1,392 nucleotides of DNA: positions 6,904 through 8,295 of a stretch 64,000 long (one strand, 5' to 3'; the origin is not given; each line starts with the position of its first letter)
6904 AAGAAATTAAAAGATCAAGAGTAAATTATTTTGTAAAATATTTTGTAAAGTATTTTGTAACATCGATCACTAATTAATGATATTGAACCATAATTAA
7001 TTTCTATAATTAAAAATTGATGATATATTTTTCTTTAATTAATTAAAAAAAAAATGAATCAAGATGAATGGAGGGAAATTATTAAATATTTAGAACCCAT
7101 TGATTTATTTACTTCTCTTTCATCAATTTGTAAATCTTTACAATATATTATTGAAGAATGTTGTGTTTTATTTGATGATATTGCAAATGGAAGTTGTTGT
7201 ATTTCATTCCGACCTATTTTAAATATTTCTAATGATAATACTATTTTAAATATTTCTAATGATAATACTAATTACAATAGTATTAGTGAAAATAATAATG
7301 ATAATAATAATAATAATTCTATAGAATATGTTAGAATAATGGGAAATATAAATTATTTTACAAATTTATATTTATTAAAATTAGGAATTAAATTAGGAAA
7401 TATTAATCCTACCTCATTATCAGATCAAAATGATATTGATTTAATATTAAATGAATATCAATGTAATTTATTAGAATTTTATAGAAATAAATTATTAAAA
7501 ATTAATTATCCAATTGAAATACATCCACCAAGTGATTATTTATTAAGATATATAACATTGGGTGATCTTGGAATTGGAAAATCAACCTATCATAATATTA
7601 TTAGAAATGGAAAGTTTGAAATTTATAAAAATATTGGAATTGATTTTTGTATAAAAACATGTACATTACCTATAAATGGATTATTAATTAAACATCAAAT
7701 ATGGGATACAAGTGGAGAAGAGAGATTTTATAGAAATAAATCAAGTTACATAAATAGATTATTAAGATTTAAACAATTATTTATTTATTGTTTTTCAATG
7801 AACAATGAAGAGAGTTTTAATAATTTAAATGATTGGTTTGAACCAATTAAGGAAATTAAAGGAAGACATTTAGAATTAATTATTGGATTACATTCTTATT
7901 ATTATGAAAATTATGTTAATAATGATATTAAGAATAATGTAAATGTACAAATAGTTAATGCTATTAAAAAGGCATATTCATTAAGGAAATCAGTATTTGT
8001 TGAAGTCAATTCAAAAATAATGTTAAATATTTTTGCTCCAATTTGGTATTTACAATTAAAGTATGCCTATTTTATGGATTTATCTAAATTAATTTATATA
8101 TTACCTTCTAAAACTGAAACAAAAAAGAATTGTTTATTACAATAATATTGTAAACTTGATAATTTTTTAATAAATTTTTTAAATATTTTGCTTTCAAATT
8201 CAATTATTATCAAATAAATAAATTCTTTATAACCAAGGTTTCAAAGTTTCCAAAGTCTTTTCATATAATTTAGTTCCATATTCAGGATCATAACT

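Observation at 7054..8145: F-box fused to a degenerate Rab-like GTPase (likely pseudo-GTPase substrate adaptor)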

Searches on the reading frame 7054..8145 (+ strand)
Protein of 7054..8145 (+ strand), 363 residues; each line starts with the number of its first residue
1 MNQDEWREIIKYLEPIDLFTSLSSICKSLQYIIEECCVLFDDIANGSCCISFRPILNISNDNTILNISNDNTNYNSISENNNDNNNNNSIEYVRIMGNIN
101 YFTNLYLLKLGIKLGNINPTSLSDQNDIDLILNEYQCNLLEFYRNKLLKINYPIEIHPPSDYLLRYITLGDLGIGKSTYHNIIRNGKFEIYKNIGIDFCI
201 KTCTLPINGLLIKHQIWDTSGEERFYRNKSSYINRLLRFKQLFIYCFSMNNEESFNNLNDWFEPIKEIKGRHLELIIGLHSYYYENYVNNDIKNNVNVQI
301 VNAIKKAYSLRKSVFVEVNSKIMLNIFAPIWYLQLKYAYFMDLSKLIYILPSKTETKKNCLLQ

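Call 3: search_protein_families(library=pfam, proteins=[window:7054-8142:+], max_evalue=10)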
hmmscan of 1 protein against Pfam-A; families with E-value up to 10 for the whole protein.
window:7054-8142:+ (363 aa): 3 families
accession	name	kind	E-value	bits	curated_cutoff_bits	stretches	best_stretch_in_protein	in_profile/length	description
PF00071.28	Ras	-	8.2e-16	58.4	21.6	1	166-321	2-144/162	Ras family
PF08477.19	Roc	-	3.5e-12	47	27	1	167-278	3-115/119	Ras of Complex, Roc, domain of DAPkinase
PF00646.38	F-box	-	0.0024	18.2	20.5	1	4-38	7-40/43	F-box domain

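Call 4: search_protein_families(library=ncbifam, proteins=[window:7054-8142:+], max_evalue=10)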
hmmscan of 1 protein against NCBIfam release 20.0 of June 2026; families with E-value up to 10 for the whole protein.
window:7054-8142:+ (363 aa): 1 family
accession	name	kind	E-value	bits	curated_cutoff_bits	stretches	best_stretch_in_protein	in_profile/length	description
TIGR00231.1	small_GTP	domain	0.0011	18.8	42.5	1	169-239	9-80/164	GTP-binding protein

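Call 5: search_solved_structures(query=window:7054-8142:+, max_evalue=10, show_alignments=3)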
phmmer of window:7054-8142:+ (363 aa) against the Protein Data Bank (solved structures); distinct sequences matched with E-value up to 10: 671 (the best 60 are shown).
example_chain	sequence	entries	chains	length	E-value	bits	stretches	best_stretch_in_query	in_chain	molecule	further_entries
4jvs_B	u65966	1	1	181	2.5e-15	59.8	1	156-273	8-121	Ras-related protein Rab-1A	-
3l0i_B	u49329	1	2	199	2.8e-15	59.7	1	155-273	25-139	Ras-related protein Rab-1A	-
2wwx_A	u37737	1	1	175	2.8e-15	59.7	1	157-279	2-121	RAS-RELATED PROTEIN RAB-1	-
4iru_B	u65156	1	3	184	3.1e-15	59.5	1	156-273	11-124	Ras-related protein Rab-1A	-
3tkl_A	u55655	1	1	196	3.4e-15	59.4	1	156-273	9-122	Ras-related protein Rab-1A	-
7eq2_A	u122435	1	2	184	4.6e-15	59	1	156-273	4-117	Ras-related protein Rab-1A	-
3sfv_A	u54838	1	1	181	6.9e-15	58.4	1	156-273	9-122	Ras-related protein Rab-1A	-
9rx4_E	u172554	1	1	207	7e-15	58.4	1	155-278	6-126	Ras-related protein Rab-1A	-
2fol_A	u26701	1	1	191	9.2e-15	58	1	158-273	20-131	Ras-related protein Rab-1A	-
4fmc_B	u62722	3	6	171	1.4e-14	57.3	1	158-273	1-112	Ras-related protein Rab-1A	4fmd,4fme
9mhf_E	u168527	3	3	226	2.2e-14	56.7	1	156-273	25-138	Ras-related protein Rab-1A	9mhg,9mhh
6huf_A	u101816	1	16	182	7e-14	55.1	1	161-266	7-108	Ras-related protein Rab-27A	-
5szh_B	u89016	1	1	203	9.1e-14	54.7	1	156-279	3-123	Ras-related protein Rab-1B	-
6zsi_A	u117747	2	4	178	1.3e-13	54.2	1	160-276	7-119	Ras-related protein Rab-8A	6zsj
3jza_A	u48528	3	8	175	1.3e-13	54.2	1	158-280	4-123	Ras-related protein Rab-1B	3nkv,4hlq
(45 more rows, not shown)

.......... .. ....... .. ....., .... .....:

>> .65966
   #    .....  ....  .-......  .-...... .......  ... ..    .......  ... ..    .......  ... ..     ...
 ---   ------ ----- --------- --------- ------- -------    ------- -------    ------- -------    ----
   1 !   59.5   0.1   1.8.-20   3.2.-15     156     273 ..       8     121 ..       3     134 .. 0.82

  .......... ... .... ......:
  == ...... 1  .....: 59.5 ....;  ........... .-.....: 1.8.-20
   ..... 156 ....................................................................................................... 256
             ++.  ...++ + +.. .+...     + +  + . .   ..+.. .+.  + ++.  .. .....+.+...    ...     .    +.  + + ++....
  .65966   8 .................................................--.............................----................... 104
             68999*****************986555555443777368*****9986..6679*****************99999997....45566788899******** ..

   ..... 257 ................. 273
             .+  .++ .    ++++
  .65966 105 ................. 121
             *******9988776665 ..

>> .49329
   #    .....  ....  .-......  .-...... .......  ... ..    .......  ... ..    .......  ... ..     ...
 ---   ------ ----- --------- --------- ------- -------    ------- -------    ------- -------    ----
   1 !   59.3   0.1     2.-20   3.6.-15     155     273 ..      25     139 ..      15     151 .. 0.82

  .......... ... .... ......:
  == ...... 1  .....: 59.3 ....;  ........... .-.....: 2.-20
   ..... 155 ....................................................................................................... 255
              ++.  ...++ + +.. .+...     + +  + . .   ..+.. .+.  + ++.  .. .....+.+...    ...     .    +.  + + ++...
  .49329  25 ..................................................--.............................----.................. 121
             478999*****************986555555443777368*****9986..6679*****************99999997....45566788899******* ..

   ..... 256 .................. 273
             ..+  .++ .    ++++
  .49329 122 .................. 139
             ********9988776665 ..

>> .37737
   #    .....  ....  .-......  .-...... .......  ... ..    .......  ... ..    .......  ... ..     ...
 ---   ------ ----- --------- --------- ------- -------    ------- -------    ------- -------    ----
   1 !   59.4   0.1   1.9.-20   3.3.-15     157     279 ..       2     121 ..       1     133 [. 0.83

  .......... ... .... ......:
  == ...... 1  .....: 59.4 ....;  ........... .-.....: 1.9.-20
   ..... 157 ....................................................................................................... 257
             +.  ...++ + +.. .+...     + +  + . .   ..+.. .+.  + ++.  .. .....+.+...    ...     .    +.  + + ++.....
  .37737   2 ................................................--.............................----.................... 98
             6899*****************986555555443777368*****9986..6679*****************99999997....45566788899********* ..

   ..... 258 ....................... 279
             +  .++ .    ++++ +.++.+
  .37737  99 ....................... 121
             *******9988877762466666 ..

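Call 6: find_homologous_proteins(query=window:7054-8142:+, max_evalue=0.001)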
Query window:7054-8142:+ (363 aa): 3 proteins with E <= 0.001 among 2912 candidates.
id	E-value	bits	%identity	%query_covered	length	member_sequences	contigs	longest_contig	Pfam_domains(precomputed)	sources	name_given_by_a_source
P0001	8.7e-9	53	33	41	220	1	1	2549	PF01926.30,PF00025.28,PF08477.20,PF04670.19,PF00071.29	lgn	-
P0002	8.4e-8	50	35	30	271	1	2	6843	PF00025.28,PF08477.20,PF00071.29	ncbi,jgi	jgi:Ras-related protein Rab-8A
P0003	6.8e-4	37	32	29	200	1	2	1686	PF01926.30,PF00025.28,PF08477.20,PF00009.34,PF04670.19,PF00071.29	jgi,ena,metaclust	metaclust:\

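Call 8: list_cluster_members(proteins=[window:7054-8142:+, window:8230-9336:-, window:6271-6924:+])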
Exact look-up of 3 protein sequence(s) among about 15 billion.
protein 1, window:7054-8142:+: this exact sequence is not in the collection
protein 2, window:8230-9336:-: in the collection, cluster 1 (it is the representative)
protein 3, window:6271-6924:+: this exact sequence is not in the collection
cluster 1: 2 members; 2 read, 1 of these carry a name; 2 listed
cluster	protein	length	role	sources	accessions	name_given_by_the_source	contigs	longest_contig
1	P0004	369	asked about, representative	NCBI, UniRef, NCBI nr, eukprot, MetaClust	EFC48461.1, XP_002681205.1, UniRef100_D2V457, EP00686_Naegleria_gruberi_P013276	predicted protein [Naegleria gruberi] | Predicted protein n=1 Tax=Naegleria gruberi TaxID=5762 RepID=D2V457_NAEGR | uncharacterized protein NAEGRDRAFT_46547 [Naegleria gruberi]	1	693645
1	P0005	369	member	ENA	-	-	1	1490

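Call 11: find_encoding_contigs(protein=P0004, flank=6000, max_places=4)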
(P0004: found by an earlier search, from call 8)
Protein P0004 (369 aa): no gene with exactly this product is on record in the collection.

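Call 27: search_protein_representatives(protein=window:7054-8142:+)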
Query: 363 residues. Proteins with E-value up to 0.001 (for the whole library): 7284; up to 1e-10: 101; up to 1e-30: 8. The best 150 are listed.
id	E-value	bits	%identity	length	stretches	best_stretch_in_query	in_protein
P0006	6.8e-78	278.9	100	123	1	156-278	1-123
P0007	3.6e-69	250.2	46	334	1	1-354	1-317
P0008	3.3e-46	174.6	40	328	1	5-339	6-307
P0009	2.2e-44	168.6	38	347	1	1-343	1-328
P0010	1.4e-42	162.6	39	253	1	105-359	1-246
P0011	1.3e-38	149.7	35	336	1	1-349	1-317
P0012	1.5e-36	142.8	39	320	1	1-341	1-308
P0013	5.5e-33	131.1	32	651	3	156-274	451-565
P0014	1.8e-26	109.7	32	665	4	162-277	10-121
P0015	1.9e-25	106.3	31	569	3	165-275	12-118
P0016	2.8e-21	92.6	32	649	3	159-275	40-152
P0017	2.0e-19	86.5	35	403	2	162-286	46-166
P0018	2.3e-19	86.3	35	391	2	163-270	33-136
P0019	3.1e-18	82.6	35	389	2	160-276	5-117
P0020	3.3e-18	82.5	31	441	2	157-273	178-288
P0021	9.1e-18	81.1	37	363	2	160-266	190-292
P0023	1.2e-16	77.3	28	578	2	142-277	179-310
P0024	1.5e-16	77.0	32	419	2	159-266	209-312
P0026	8.7e-16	74.5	31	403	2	160-280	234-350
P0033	1.7e-14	70.3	32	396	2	148-281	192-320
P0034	3.8e-14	69.1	33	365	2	158-266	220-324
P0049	5.3e-12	62.1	29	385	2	161-276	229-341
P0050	5.5e-12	62.0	27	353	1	3-339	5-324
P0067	2.4e-11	59.9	33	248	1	3-254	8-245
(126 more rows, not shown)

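Call 29: list_cluster_members(proteins=[P0006, P0007, P0008, P0009, P0010, P0011, P0012, P0050, P0067])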
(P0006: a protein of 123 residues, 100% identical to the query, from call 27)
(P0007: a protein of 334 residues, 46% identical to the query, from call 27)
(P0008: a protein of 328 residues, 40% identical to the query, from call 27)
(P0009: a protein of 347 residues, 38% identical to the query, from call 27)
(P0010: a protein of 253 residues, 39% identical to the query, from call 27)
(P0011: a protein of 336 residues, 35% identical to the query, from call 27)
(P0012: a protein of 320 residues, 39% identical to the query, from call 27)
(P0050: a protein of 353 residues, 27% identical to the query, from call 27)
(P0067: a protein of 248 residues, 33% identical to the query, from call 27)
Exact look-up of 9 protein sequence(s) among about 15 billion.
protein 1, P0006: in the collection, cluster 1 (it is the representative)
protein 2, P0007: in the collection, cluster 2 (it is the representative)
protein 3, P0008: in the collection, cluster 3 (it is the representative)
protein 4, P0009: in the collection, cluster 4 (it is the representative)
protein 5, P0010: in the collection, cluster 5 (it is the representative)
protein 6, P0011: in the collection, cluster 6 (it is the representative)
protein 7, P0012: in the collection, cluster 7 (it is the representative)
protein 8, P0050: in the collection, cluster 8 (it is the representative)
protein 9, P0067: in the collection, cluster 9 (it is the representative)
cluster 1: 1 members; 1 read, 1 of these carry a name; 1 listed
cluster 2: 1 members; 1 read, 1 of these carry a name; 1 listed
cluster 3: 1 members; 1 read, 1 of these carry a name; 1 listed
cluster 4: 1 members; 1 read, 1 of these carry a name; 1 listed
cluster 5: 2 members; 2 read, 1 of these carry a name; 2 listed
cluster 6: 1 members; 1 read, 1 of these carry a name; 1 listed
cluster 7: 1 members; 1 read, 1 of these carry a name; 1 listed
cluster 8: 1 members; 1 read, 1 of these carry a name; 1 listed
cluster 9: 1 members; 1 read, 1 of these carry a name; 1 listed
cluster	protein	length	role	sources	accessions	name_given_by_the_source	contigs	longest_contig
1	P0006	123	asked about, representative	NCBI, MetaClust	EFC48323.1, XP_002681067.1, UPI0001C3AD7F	rab family small GTPase, partial [Naegleria gruberi] | status=active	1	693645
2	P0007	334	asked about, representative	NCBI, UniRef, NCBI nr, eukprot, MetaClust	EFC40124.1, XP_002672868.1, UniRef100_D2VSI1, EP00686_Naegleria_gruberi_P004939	predicted protein [Naegleria gruberi] | Predicted protein n=1 Tax=Naegleria gruberi TaxID=5762 RepID=D2VSI1_NAEGR | uncharacterized protein NAEGRDRAFT_71949 [Naegleria gruberi]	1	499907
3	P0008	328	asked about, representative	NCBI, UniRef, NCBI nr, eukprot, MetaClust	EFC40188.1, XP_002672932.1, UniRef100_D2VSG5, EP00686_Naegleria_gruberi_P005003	predicted protein [Naegleria gruberi] | Predicted protein n=1 Tax=Naegleria gruberi TaxID=5762 RepID=D2VSG5_NAEGR | uncharacterized protein NAEGRDRAFT_71933 [Naegleria gruberi]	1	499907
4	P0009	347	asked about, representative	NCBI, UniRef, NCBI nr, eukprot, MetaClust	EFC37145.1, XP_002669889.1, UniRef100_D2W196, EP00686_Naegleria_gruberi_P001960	rab family small GTPase [Naegleria gruberi] | Rab family small GTPase n=1 Tax=Naegleria gruberi TaxID=5762 RepID=D2W196_NAEGR | XP_002669889.1 rab family small GTPase [Naegleria gruberi strain NEG-M]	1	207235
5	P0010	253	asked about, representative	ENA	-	-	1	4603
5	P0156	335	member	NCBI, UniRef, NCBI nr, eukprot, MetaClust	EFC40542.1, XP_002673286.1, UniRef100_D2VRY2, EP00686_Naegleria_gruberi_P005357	rab family small GTPase [Naegleria gruberi] | Rab family small GTPase n=1 Tax=Naegleria gruberi TaxID=5762 RepID=D2VRY2_NAEGR | XP_002673286.1 rab family small GTPase [Naegleria gruberi strain NEG-M]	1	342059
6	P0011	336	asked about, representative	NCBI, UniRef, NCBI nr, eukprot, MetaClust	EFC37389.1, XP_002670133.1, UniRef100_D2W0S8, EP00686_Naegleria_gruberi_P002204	predicted protein [Naegleria gruberi] | Predicted protein n=1 Tax=Naegleria gruberi TaxID=5762 RepID=D2W0S8_NAEGR | uncharacterized protein NAEGRDRAFT_74966 [Naegleria gruberi]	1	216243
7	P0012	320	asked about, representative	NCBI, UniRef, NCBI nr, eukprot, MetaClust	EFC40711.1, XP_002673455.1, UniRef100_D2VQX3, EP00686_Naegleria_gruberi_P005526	predicted protein [Naegleria gruberi] | Predicted protein n=1 Tax=Naegleria gruberi TaxID=5762 RepID=D2VQX3_NAEGR | uncharacterized protein NAEGRDRAFT_71378 [Naegleria gruberi]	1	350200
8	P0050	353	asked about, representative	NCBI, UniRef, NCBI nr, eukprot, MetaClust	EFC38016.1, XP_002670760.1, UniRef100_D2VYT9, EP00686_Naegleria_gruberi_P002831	predicted protein [Naegleria gruberi] | Predicted protein n=1 Tax=Naegleria gruberi TaxID=5762 RepID=D2VYT9_NAEGR | uncharacterized protein NAEGRDRAFT_59617 [Naegleria gruberi]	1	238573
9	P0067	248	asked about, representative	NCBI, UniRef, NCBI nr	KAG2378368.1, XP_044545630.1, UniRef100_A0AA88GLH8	hypothetical protein C9374_008511 [Naegleria lovaniensis] | F-box domain-containing protein n=1 Tax=Naegleria lovaniensis TaxID=51637 ... | uncharacterized protein C9374_008511 [Naegleria lovaniensis]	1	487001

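Call 32: search_protein_families(library=pfam, alignment_id=A2, max_evalue=1)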
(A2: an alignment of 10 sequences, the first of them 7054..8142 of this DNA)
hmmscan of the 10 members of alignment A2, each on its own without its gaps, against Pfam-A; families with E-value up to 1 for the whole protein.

A. member 1, window:7054-8142:+ (363 aa): 3 families
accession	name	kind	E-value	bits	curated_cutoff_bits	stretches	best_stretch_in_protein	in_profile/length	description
PF00071.28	Ras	-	8.2e-16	58.4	21.6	1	166-321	2-144/162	Ras family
PF08477.19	Roc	-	3.5e-12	47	27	1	167-278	3-115/119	Ras of Complex, Roc, domain of DAPkinase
PF00646.38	F-box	-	0.0024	18.2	20.5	1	4-38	7-40/43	F-box domain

B. families by the number of members that match (of 10 scanned): 15 families
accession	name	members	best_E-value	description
PF00071.28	Ras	9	1.4e-16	Ras family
PF08477.19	Roc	7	3.5e-12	Ras of Complex, Roc, domain of DAPkinase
PF00646.38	F-box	4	7e-05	F-box domain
PF13555.12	AAA_29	2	0.016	P-loop containing region of AAA domain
PF12937.12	F-box-like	1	0.00018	F-box-like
PF01926.29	MMR_HSR1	1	0.0015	50S ribosome-binding GTPase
PF03193.22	RsgA_GTPase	1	0.0043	RsgA GTPase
PF25297.1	DUF7878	1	0.018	Domain of unknown function (DUF7878)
PF13191.12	AAA_16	1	0.018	AAA ATPase domain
PF00005.33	ABC_tran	1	0.023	ABC transporter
PF05272.17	VapE-like_dom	1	0.03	Virulence-associated protein E-like domain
PF00735.24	Septin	1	0.036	Septin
PF04763.17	DUF562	1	0.11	Protein of unknown function (DUF562)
PF13401.12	AAA_22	1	0.16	AAA domain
PF13238.12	AAA_18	1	0.24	AAA domain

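Call 41: search_protein_families(library=pfam, proteins=[P0007, P0008, P0009, P0156, P0011, P0012, P0050, P0067], max_evalue=1)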
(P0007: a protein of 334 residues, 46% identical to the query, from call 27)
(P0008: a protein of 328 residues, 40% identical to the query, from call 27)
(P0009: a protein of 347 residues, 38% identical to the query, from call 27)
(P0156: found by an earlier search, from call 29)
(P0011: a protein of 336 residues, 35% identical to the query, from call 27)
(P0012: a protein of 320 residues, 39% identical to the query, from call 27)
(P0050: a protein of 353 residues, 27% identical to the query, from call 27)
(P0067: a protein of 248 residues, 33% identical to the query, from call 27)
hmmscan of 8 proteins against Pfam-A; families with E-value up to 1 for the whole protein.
P0007 (334 aa): 4 families
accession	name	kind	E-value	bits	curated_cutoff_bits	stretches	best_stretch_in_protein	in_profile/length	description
PF00071.28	Ras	-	6.9e-11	42.4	21.6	1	137-290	1-150/162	Ras family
PF08477.19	Roc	-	0.00028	21.5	27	1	137-239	1-107/119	Ras of Complex, Roc, domain of DAPkinase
PF04763.17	DUF562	-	0.11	12.3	25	1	183-228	22-66/146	Protein of unknown function (DUF562)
PF00646.38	F-box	-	0.18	12.2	20.5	1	3-22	6-25/43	F-box domain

P0008 (328 aa): 4 families
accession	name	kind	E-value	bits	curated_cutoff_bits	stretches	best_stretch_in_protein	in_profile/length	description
PF00071.28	Ras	-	3.1e-10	40.3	21.6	1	139-292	3-147/162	Ras family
PF08477.19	Roc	-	2.6e-07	31.3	27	1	139-248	3-112/119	Ras of Complex, Roc, domain of DAPkinase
PF00646.38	F-box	-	0.02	15.3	20.5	1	6-39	8-40/43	F-box domain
PF13555.12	AAA_29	-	0.024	14.8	27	1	114-151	4-38/61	P-loop containing region of AAA domain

P0009 (347 aa): 2 families
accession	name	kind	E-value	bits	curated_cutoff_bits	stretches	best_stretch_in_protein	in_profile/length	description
PF00071.28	Ras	-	1.4e-16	60.9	21.6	1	151-259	3-106/162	Ras family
PF08477.19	Roc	-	2.7e-11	44.2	27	1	152-256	4-108/119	Ras of Complex, Roc, domain of DAPkinase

P0156 (335 aa): 2 families
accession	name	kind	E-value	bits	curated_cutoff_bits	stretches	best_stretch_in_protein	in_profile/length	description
PF00071.28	Ras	-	2.2e-15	57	21.6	1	142-298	1-153/162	Ras family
PF08477.19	Roc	-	6.1e-09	36.6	27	1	142-249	1-110/119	Ras of Complex, Roc, domain of DAPkinase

P0011 (336 aa): 2 families
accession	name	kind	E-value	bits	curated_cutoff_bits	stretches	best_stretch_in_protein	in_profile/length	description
PF00071.28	Ras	-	0.0021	18.1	21.6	1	145-250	5-111/162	Ras family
PF25297.1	DUF7878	-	0.018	15.4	25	1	110-181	38-108/128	Domain of unknown function (DUF7878)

P0012 (320 aa): 1 family
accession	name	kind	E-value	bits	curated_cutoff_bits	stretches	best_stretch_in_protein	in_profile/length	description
PF00071.28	Ras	-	1.8e-06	28.1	21.6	1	145-287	3-140/162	Ras family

P0050 (353 aa): 2 families
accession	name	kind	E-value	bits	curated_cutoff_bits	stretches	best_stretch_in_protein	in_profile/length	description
PF00071.28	Ras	-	1.1e-13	51.5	21.6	1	158-312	1-150/162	Ras family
PF08477.19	Roc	-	2e-06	28.5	27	1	158-271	1-115/119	Ras of Complex, Roc, domain of DAPkinase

P0067 (248 aa): 13 families
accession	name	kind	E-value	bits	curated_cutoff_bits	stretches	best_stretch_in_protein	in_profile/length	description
PF00071.28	Ras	-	1.8e-10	41.1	21.6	1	162-246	1-87/162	Ras family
PF08477.19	Roc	-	1.9e-06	28.6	27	1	162-239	1-88/119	Ras of Complex, Roc, domain of DAPkinase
PF00646.38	F-box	-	7e-05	23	20.5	1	6-42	4-39/43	F-box domain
PF12937.12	F-box-like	-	0.00018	21.6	24.3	1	8-38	6-35/47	F-box-like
PF01926.29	MMR_HSR1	-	0.0015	19.1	21.9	1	163-188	2-26/113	50S ribosome-binding GTPase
PF03193.22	RsgA_GTPase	-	0.0043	17.3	30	1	162-200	108-146/174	RsgA GTPase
PF13555.12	AAA_29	-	0.016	15.4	27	1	149-177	15-39/61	P-loop containing region of AAA domain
PF13191.12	AAA_16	-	0.018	16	32.6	1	164-203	28-63/167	AAA ATPase domain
PF00005.33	ABC_tran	-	0.023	15.7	25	1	162-184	13-35/137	ABC transporter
PF05272.17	VapE-like_dom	-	0.03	14.2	25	1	163-210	54-99/217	Virulence-associated protein E-like domain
PF00735.24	Septin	-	0.036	13.8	26.2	1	160-206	4-51/280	Septin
PF13401.12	AAA_22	-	0.16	12.8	27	1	163-184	8-29/130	AAA domain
PF13238.12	AAA_18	-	0.24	12.3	29.4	1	165-193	3-25/128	AAA domain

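Call 43: find_encoding_contigs(protein=window:7054-8145:+, flank=3000, max_places=6)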
Protein window:7054-8145:+ (363 aa): no gene with exactly this product is on record in the collection.

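Call 44: find_encoding_contigs(protein=P0010, flank=3000, max_places=4)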
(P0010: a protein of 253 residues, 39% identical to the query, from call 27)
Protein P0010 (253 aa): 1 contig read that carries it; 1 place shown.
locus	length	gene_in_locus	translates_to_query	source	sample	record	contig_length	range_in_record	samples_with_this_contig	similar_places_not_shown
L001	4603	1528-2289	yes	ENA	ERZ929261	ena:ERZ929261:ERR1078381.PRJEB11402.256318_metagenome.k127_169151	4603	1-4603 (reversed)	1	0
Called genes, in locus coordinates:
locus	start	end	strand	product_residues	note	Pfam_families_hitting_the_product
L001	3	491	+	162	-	?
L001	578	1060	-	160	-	PF00364:Biotin_lipoyl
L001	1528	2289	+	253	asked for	PF00071:Ras, PF08477:Roc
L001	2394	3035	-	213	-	PF04916:Phospholip_B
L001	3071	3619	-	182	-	PF04916:Phospholip_B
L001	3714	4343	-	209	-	PF04916:Phospholip_B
